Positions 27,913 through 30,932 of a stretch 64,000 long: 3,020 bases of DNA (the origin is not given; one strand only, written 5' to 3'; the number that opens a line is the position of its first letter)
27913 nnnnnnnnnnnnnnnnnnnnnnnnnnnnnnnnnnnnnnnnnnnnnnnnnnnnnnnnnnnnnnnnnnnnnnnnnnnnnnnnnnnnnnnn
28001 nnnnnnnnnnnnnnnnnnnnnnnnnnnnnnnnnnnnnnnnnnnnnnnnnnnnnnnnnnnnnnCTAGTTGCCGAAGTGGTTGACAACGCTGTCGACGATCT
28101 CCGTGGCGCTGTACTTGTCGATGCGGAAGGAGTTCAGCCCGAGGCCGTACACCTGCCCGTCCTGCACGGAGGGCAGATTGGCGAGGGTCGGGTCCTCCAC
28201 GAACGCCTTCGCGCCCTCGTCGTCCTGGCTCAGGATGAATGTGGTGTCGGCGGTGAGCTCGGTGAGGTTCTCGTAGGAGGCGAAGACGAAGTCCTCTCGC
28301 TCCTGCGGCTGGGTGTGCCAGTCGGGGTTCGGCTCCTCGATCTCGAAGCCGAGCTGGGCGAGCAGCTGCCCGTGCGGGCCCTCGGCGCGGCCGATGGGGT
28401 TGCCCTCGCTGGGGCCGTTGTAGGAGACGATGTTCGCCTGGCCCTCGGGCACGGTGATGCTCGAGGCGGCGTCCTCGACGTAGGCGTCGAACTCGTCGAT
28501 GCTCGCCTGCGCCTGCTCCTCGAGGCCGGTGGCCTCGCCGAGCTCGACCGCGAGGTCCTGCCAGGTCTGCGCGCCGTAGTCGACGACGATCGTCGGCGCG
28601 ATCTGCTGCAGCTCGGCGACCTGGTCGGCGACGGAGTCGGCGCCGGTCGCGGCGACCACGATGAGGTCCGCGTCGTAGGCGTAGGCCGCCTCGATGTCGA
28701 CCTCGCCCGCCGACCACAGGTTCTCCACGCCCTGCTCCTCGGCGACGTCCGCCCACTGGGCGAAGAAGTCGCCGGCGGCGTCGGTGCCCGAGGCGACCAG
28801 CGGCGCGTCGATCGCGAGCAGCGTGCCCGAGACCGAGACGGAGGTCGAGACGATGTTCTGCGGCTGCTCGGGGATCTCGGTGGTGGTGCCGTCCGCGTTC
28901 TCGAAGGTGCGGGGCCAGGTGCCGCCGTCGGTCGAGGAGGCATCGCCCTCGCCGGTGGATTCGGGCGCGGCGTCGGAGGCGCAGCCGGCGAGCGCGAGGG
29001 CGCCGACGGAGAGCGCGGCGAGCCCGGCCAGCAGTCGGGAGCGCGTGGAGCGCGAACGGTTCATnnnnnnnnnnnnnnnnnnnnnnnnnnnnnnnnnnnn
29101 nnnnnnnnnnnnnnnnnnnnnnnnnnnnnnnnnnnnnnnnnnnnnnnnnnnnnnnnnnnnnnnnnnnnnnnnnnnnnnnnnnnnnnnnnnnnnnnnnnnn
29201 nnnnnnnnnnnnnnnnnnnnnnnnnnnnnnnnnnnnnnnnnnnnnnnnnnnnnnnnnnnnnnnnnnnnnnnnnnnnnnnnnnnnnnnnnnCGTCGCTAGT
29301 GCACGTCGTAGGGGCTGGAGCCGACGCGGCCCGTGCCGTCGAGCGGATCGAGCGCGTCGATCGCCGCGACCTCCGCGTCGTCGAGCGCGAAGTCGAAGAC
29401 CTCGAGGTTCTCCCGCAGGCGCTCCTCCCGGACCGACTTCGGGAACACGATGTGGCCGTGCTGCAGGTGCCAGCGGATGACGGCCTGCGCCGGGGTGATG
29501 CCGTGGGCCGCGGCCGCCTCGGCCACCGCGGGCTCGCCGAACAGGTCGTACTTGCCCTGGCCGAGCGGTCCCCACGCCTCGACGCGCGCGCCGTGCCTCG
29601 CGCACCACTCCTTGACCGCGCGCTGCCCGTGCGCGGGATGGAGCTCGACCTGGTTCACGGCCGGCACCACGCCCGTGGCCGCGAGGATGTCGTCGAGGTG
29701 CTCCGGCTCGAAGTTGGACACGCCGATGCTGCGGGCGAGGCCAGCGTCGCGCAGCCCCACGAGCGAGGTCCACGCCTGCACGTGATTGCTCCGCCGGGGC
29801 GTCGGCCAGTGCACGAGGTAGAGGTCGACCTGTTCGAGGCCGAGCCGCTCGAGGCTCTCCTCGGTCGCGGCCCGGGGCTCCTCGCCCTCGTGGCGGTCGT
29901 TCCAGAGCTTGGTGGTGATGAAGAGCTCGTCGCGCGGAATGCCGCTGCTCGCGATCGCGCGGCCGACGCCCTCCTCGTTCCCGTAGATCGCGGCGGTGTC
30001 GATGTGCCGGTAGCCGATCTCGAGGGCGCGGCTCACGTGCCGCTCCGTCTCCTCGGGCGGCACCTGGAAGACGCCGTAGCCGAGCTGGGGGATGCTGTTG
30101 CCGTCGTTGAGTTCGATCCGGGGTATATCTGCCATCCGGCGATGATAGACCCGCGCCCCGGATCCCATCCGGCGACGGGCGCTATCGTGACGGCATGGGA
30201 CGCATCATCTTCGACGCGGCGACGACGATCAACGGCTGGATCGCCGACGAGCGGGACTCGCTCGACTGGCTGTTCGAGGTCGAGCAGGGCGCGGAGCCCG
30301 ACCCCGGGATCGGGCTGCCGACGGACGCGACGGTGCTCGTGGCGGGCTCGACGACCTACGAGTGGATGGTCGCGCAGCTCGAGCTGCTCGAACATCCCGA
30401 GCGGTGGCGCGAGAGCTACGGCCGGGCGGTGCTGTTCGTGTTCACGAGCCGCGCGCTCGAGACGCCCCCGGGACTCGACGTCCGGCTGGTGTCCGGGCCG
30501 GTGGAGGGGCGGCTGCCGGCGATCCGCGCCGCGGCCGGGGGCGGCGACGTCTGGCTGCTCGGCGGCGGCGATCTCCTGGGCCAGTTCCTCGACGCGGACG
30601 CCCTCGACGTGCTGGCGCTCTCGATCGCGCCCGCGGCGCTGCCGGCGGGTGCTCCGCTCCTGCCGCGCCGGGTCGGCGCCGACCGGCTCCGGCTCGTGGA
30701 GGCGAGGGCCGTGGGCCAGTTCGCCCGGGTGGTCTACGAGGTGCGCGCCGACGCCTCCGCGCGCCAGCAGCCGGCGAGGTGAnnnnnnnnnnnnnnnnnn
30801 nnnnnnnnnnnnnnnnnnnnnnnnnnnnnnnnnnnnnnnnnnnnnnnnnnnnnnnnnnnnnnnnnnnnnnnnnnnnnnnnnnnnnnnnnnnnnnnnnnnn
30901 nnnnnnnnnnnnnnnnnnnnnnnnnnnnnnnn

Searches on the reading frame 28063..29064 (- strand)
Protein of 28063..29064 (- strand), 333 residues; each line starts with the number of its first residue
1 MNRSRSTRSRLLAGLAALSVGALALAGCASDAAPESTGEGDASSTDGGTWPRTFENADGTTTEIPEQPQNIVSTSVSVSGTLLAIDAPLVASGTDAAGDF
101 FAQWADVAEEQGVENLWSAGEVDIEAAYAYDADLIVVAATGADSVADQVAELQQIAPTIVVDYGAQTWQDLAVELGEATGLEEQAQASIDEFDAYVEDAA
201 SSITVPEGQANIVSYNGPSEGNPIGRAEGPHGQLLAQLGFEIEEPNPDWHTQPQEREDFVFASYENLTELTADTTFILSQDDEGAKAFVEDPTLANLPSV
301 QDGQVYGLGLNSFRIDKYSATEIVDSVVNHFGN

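Call 7: search_protein_families(library=pfam, proteins=[window:28063-29064:-])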
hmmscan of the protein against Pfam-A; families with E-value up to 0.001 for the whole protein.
window:28063-29064:- (333 aa): 1 family
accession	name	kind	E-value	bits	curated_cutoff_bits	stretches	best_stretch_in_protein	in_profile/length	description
PF01497.23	Peripla_BP_2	-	1.1e-14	54.9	27.5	1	72-308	2-231/235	Periplasmic binding protein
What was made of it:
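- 28063..29064 (-): fepB-like gene for the siderophore substrate-binding lipoprotein. First gene of the operon. Pfam Peripla_BP_2 (call 7).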

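Call 9: find_encoding_contigs(protein=window:28063-29064:-, flank=10000, max_places=6)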
Protein window:28063-29064:- (333 aa): 12 contigs read that carry it; 6 places shown.
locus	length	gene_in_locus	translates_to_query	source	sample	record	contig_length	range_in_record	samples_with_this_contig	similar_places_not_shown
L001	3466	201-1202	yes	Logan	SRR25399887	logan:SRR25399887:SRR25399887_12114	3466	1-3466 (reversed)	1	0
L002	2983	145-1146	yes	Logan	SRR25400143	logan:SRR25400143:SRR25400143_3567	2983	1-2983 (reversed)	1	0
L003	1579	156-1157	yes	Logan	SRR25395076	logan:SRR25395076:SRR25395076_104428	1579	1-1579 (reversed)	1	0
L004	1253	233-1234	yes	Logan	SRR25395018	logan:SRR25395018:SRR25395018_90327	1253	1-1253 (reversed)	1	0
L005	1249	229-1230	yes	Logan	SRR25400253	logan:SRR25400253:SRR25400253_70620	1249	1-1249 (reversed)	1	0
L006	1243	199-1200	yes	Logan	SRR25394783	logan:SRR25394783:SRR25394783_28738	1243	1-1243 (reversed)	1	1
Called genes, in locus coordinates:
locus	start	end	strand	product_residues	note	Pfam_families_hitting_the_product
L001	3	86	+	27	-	?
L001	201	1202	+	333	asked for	PF01497:Peripla_BP_2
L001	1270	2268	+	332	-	PF01032:FecCD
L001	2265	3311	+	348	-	PF01032:FecCD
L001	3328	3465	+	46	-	?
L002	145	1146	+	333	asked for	PF01497:Peripla_BP_2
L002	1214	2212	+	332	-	PF01032:FecCD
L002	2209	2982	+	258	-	?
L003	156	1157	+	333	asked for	PF01497:Peripla_BP_2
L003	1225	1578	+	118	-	?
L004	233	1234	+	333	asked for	PF01497:Peripla_BP_2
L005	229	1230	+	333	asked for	PF01497:Peripla_BP_2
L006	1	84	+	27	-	?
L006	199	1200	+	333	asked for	PF01497:Peripla_BP_2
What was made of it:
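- The rest of the genome could not be reached (call 9).
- Tried and rejected: The exact SBP sequence was found only on metagenome contigs of 3.5 kb or less (call 9).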

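Call 10: find_related_loci(query=window:28063-29064:-, collection=genome_contigs, flank=3000)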
Query window:28063-29064:- (333 aa) in genome_contigs; peptide patterns used: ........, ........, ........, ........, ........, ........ (x = any residue, [..] = any of these).
187 stretches matched a pattern; 2 encode a relative of the query (tblastn E <= 1e-3); 2 distinct loci.
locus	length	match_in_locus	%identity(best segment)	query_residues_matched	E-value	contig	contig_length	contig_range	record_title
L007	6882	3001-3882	63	40-333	9e-128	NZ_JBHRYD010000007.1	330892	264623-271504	Devosia honganensis strain KCTC 42281 platanus_K_25_97_7, whole genome shotgun sequence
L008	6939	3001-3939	59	27-331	1e-122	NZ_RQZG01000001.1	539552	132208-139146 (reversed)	Arachnia propionica strain OH887_COT-365 scaffold_0, whole genome shotgun sequence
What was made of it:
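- On IdeR/DtxR iron box (operator): Only short metagenome contigs carry the identical SBP (call 9), and the single genome_contigs scan was used on the SBP (call 10).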

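Call 14: find_homologous_proteins(query=window:28063-29064:-, max_evalue=1e-30)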
Query window:28063-29064:- (333 aa): 538 proteins with E <= 1e-30 among 8000 candidates; the best 120 are listed.
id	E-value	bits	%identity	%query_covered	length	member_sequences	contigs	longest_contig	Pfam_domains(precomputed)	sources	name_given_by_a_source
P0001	2.3e-211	719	100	100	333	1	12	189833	PF01497.24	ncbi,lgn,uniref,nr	ncbi:Fe2+-enterobactin ABC transporter substrate-binding protein [Gulosibacter sp. 10]|uniref:Fe2+-e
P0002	1.1e-142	493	69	100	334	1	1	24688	PF01497.24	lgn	-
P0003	5.6e-142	491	69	100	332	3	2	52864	PF01497.24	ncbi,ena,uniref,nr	ncbi:Fe2+-enterobactin ABC transporter substrate-binding protein [uncultured Microbacterium sp.]|uni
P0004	6.9e-142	491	70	100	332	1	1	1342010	PF01497.24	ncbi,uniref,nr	ncbi:Fe2+-enterobactin ABC transporter substrate-binding protein [Microbacterium sp. CIAB417]|uniref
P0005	6.2e-138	478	68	100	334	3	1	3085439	PF01497.24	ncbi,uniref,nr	ncbi:Fe2+-enterobactin ABC transporter substrate-binding protein [Brachybacterium timonense]|uniref:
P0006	1.2e-136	473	67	100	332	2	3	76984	PF01497.24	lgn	-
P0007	3.5e-136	472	67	98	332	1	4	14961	PF01497.24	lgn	-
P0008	3.9e-136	472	67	100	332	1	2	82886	PF01497.24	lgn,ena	-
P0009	7.9e-136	471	68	99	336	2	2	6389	PF01497.24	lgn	-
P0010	1.5e-133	463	67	98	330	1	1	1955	PF01497.24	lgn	-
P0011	8.8e-133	461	68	94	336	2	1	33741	PF01497.24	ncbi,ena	ncbi:MAG: Fe2+-enterobactin ABC transporter substrate-binding protein [Microbacterium sp.]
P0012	5.5e-132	458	65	98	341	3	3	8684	PF01497.24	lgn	-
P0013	1.0e-131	457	73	87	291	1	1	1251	PF01497.24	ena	-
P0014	1.1e-131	457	64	100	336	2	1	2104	PF01497.24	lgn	-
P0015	1.2e-131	457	63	100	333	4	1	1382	PF01497.24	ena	-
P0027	7.6e-129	448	63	100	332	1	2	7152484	PF01497.24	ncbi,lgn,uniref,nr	ncbi:Fe2+-enterobactin ABC transporter substrate-binding protein [Micromonospora polyrhachis]|uniref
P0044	2.7e-125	436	61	100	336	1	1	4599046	PF01497.24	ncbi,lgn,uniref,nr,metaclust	ncbi:Fe2+-enterobactin ABC transporter substrate-binding protein [Microbacterium sp. No. 7]|uniref:F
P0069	3.3e-123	429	64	92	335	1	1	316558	PF01497.24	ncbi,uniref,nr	ncbi:Fe2+-enterobactin ABC transporter substrate-binding protein [Gulosibacter chungangensis]|uniref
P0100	2.8e-120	420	63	92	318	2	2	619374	PF01497.24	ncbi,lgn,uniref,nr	ncbi:Fe2+-enterobactin ABC transporter substrate-binding protein [Nocardia puris]|uniref:Iron comple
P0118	4.4e-118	412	62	100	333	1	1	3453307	PF01497.24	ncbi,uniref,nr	ncbi:Fe2+-enterobactin ABC transporter substrate-binding protein [Agromyces archimandritae]|uniref:F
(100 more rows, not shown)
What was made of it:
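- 28063..29064 (-): The protein is identical to one from Gulosibacter sp. 10 (call 14).
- Closest known: IdeR. Different: The host is a Microbacteriaceae species (Gulosibacter sp. 10, call 14).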

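Call 16: find_encoding_contigs(protein=P0069, flank=6000, max_places=2)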
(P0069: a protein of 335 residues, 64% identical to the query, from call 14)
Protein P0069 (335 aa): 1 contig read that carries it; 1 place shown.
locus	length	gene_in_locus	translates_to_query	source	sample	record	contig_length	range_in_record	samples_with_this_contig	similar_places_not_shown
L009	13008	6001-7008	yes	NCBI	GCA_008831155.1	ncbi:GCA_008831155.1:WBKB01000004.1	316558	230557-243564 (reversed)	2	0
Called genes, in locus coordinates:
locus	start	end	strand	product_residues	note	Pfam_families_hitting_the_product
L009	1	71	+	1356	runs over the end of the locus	PF00270:DEAD, PF13401:AAA_22 (weak), PF00271:Helicase_C, PF21010:HA2_C, PF07717:OB_NTP_bind, PF11898:DUF3418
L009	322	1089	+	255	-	PF01144:CoA_trans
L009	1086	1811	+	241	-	PF01144:CoA_trans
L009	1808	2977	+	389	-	PF00108:Thiolase_N, PF02803:Thiolase_C, PF22691:Thiolase_C_1 (faint)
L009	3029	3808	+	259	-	PF09339:HTH_IclR, PF01614:IclR_C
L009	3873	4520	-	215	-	PF13489:Methyltransf_23 (weak), PF01739:CheR (faint), PF05175:MTS (weak), PF13847:Methyltransf_31, PF08241:Methyltransf_11, PF08242:Methyltransf_12, PF13649:Methyltransf_25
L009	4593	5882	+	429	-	PF11806:Enterochelin_N, PF00756:Esterase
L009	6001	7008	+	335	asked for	PF01497:Peripla_BP_2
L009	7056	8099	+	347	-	PF01032:FecCD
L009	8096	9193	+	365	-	PF01032:FecCD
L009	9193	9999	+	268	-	PF09818:ABC_ATPase (faint), PF02463:SMC_N (faint), PF13175:AAA_15 (weak), PF13191:AAA_16 (faint), PF13555:AAA_29 (weak), PF00005:ABC_tran, PF13304:AAA_21 (weak)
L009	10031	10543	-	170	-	PF04073:tRNA_edit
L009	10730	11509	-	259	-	PF02463:SMC_N (weak), PF09818:ABC_ATPase (faint), PF00005:ABC_tran, PF13304:AAA_21 (faint), PF13401:AAA_22 (weak)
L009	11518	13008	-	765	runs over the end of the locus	PF00497:SBP_bac_3, PF10613:Lig_chan-Glu_bd (weak), PF12974:Phosphonate-bd (faint), PF00497:SBP_bac_3, PF00528:BPD_transp_1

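Call 17: find_encoding_contigs(protein=P0004, flank=3000, max_places=2)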
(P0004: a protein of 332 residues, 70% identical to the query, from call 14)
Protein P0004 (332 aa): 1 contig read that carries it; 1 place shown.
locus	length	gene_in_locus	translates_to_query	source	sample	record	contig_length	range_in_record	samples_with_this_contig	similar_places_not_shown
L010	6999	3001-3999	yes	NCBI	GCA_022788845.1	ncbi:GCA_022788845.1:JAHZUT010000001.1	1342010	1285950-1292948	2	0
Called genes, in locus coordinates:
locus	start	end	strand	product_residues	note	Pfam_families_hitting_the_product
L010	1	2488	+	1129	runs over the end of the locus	PF02811:PHP, PF07733:DNA_pol3_alpha, PF17657:DNA_pol3_finger, PF14579:HHH_6, PF12836:HHH_3 (weak), PF01336:tRNA_anti-codon (weak)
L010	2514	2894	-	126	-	-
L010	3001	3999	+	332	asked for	PF01497:Peripla_BP_2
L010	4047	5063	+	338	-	PF01032:FecCD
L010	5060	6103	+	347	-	PF01032:FecCD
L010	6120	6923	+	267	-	PF09818:ABC_ATPase (faint), PF13476:AAA_23 (faint), PF00005:ABC_tran, PF02463:SMC_N (faint), PF13175:AAA_15 (weak), PF13191:AAA_16 (faint), PF13555:AAA_29 (weak), PF13304:AAA_21 (weak)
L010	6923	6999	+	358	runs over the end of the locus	PF00296:Bac_luciferase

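Call 18: find_encoding_contigs(protein=P0005, flank=3000, max_places=2)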
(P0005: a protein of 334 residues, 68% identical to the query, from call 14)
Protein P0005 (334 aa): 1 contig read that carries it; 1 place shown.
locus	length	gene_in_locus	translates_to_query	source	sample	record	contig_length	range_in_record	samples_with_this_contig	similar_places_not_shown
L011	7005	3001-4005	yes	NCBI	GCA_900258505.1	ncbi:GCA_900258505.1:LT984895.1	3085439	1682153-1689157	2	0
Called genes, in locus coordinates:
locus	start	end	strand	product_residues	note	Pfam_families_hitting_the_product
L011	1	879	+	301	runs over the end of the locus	PF00528:BPD_transp_1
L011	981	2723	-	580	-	PF00515:TPR_1 (faint), PF07719:TPR_2 (faint), PF13424:TPR_12 (weak)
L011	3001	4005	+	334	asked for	PF01497:Peripla_BP_2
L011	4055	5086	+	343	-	PF01032:FecCD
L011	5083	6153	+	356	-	PF01032:FecCD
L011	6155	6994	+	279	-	PF09818:ABC_ATPase (faint), PF00005:ABC_tran, PF02463:SMC_N (faint), PF13175:AAA_15 (weak), PF13191:AAA_16 (weak), PF13555:AAA_29 (weak), PF13304:AAA_21 (weak)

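Call 19: find_encoding_contigs(protein=P0027, flank=3000, max_places=1)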
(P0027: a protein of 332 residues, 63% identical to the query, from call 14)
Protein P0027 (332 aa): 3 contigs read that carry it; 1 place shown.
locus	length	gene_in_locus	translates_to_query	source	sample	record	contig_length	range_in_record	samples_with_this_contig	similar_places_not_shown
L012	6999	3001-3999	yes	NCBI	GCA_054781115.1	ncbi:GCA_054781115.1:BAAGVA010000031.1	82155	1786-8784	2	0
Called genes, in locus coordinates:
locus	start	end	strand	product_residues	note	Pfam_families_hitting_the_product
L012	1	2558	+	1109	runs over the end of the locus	-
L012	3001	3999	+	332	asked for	PF01497:Peripla_BP_2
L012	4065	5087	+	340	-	PF01032:FecCD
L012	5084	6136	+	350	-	PF01032:FecCD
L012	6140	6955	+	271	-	PF09818:ABC_ATPase (faint), PF00005:ABC_tran, PF02463:SMC_N (faint), PF13191:AAA_16 (faint), PF13304:AAA_21 (weak)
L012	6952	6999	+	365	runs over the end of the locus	PF00296:Bac_luciferase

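Call 20: find_encoding_contigs(protein=P0100, flank=3000, max_places=1)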
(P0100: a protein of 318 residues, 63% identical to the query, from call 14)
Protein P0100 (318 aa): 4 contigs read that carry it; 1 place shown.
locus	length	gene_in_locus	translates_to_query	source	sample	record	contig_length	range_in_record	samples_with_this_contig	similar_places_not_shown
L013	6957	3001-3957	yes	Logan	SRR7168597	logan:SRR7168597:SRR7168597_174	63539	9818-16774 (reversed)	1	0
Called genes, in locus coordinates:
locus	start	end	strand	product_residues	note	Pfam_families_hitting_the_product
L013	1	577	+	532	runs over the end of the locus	PF13231:PMT_2, PF02366:PMT, PF16192:PMT_4TMC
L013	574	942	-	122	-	PF00392:GntR, PF13545:HTH_Crp_2 (weak), PF14502:HTH_41 (weak), PF13412:HTH_24 (weak)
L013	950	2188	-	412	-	PF02274:ADI, PF19420:DDAH_eukar (faint)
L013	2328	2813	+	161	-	PF13411:MerR_1, PF00376:MerR, PF09278:MerR-DNA-bind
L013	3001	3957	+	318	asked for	PF01497:Peripla_BP_2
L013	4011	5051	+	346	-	PF01032:FecCD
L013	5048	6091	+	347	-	PF01032:FecCD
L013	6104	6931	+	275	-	PF09818:ABC_ATPase (faint), PF00005:ABC_tran, PF02463:SMC_N (faint), PF13555:AAA_29 (weak), PF13304:AAA_21 (weak)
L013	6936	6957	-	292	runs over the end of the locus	PF00106:adh_short, PF08659:KR, PF13561:adh_short_C2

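Call 21: find_encoding_contigs(protein=P0118, flank=3000, max_places=1)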
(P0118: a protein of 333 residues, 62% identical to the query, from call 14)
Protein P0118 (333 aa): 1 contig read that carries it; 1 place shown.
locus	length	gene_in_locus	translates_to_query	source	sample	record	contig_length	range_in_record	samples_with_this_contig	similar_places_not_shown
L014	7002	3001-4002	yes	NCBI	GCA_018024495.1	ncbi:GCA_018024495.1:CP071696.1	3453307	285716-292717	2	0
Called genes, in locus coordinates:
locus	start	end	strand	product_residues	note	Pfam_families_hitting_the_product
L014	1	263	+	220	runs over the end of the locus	PF01551:Peptidase_M23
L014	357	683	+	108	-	PF12838:Fer4_7 (weak), PF13484:Fer4_16 (faint), PF12800:Fer4_4 (faint), PF00037:Fer4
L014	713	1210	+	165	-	PF01613:Flavin_Reduct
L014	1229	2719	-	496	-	PF00324:AA_permease, PF13520:AA_permease_2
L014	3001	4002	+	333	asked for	PF01497:Peripla_BP_2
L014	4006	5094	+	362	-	PF01032:FecCD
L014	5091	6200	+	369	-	PF01032:FecCD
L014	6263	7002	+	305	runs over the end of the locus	PF09818:ABC_ATPase (faint), PF00005:ABC_tran, PF02463:SMC_N (faint), PF13555:AAA_29 (faint), PF13304:AAA_21 (weak)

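Call 22: find_encoding_contigs(protein=P0044, flank=3000, max_places=1)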
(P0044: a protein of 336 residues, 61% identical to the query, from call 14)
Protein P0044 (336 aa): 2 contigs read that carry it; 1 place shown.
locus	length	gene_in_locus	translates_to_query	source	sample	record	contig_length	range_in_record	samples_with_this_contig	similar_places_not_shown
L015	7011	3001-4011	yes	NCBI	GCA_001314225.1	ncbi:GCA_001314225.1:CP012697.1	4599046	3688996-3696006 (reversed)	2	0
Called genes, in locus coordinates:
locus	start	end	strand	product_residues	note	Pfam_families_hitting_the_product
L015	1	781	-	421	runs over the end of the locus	PF13796:Sensor, PF07730:HisKA_3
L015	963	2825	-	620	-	PF08021:FAD_binding_9, PF04954:SIP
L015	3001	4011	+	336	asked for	PF01497:Peripla_BP_2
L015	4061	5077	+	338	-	PF01032:FecCD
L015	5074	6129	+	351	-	PF01032:FecCD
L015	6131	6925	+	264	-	PF09818:ABC_ATPase (faint), PF02463:SMC_N (faint), PF13476:AAA_23 (weak), PF00005:ABC_tran, PF13175:AAA_15 (weak), PF13555:AAA_29 (weak), PF13304:AAA_21 (weak)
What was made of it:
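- Their SBPs are 59-70% identical to this one and the fepBDGC gene order is the same (calls 10, 14, 16-22).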

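Call 33: search_protein_families(library=ncbifam, proteins=[window:28063-29064:-])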
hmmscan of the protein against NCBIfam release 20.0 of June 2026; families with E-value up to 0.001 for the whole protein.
window:28063-29064:- (333 aa): 3 families
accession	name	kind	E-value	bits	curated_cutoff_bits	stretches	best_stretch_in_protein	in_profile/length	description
NF008200.0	PRK10957.1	equivalog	3e-114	381.4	205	1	18-332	11-329/330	Fe2+-enterobactin ABC transporter substrate-binding protein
NF008501.1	PRK11411.1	subfamily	7.2e-05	21.9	320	1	62-307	33-268/303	Fe(3+) dicitrate ABC transporter substrate-binding protein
TIGR04281.1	peripla_PGF_1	equivalog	0.00011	21.5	325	1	49-202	2-151/330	PGF-CTERM-anchored ABC transporter substrate-binding protein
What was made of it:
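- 28063..29064 (-): NCBIfam NF008200, the Fe2+-enterobactin SBP equivalog, scores 381 bits against a cut-off of 205 (call 33).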

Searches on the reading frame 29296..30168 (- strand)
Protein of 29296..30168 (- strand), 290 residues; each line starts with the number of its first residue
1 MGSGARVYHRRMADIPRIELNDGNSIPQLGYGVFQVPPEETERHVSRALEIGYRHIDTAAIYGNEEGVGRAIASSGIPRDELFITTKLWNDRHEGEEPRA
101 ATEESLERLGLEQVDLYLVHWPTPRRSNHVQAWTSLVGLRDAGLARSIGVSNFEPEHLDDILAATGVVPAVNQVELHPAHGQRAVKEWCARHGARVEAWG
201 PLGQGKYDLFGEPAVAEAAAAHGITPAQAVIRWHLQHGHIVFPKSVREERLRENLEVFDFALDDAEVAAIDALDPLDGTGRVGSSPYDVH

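Call 7: search_protein_families(library=pfam, proteins=[window:29296-30168:-])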
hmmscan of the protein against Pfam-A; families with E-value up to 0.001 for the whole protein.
window:29296-30168:- (290 aa): 1 family
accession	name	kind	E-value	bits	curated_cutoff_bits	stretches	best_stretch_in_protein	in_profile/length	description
PF00248.27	Aldo_ket_red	-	2e-53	181.8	24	1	35-274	15-290/291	Aldo/keto reductase family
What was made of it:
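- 29296..30168 (-): Upstream aldo/keto reductase gene (DkgA-like). Not part of the regulated unit. Pfam Aldo_ket_red, E = 2e-53 (call 7).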

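Call 33: search_protein_families(library=ncbifam, proteins=[window:29296-30168:-])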
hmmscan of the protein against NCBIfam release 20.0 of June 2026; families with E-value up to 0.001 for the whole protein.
window:29296-30168:- (290 aa): 8 families
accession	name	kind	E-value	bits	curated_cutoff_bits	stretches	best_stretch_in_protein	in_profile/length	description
NF008598.0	PRK11565.1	equivalog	3.4e-100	334.7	425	1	12-286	1-270/275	2,5-didehydrogluconate reductase DkgA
NF008377.0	PRK11172.1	equivalog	1.5e-62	211.3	327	1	25-275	2-252/267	2,5-didehydrogluconate reductase DkgB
NF007695.0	PRK10376.1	subfamily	5.8e-15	55.1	280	1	32-273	31-286/290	oxidoreductase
NF049922.1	MethglyxlRedYdjG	equivalog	3.3e-09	36.2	550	1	101-205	117-223/326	NADH-dependent methylglyoxal reductase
TIGR01293.1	Kv_beta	subfamily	7.8e-06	25.2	365.4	1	35-153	27-154/319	voltage-dependent potassium channel subunit beta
NF011432.0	PRK14863.1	equivalog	8.4e-06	25.5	244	1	98-154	88-145/292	bifunctional regulator KidO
NF007388.0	PRK09912.1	subfamily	0.00013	20.9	448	0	39-159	42-176/346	L-glyceraldehyde 3-phosphate reductase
NF007912.0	PRK10625.1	equivalog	0.00068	19.1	415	0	98-128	110-139/346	NADP(H)-dependent aldo-keto reductase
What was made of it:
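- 29296..30168 (-): NCBIfam DkgA, 335 bits, below the cut-off (call 33).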

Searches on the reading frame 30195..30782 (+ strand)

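Call 7: search_protein_families(library=pfam, proteins=[window:30195-30782:+])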
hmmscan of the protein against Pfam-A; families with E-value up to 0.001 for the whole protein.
window:30195-30782:+ (195 aa): 1 family
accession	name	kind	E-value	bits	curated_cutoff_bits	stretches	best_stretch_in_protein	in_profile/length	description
PF01872.23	RibD_C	-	3.8e-07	30.5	24.1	1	113-175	129-193/197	RibD C-terminal domain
